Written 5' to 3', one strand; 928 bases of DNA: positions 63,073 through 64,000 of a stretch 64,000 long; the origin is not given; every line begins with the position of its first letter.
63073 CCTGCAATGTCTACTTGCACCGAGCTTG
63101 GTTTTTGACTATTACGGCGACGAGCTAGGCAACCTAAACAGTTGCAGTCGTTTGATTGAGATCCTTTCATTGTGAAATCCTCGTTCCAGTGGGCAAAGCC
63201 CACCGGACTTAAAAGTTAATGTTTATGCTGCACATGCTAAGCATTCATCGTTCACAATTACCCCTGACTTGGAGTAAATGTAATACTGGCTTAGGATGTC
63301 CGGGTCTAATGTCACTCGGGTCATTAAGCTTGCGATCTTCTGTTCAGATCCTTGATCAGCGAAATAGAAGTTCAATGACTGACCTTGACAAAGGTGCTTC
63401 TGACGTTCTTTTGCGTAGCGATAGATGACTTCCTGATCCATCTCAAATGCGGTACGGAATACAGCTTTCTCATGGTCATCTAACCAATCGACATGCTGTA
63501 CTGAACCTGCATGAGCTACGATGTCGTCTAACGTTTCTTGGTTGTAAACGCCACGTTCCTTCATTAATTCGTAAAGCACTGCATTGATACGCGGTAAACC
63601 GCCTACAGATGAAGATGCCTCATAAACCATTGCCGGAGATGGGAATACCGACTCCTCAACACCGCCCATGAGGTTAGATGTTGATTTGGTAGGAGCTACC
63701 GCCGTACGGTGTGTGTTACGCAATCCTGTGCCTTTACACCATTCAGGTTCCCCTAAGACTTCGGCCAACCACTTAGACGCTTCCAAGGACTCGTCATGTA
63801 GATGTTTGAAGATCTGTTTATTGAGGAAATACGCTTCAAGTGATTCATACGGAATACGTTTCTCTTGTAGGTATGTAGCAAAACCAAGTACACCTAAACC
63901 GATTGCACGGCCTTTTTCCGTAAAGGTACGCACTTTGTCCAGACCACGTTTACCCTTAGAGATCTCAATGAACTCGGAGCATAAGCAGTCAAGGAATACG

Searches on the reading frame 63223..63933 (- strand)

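Call 9: search_protein_families(library=phrogs, proteins=[window:63223-63933:-], max_evalue=0.00001)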
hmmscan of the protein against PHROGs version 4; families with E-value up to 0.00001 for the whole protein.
window:63223-63933:- (236 aa): 5 families
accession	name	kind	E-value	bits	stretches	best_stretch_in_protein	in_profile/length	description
phrog_30939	-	DNA, RNA and nucleotide metabolism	1.9e-54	185.9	1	3-220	730-959/977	ribonucleotide reductase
phrog_84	-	DNA, RNA and nucleotide metabolism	3.5e-53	181.9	1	2-235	552-795/975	ribonucleoside-diphosphate reductase large subunit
phrog_3844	-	moron, auxiliary metabolic gene and host takeover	3.3e-35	122.9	2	66-235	307-450/451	NrdA-like aerobic NDP reductase large subunit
phrog_29665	-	unknown function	1.9e-17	64.6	1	4-81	73-150/150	-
phrog_33412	-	unknown function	3.8e-14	53.7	1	116-193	17-94/140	-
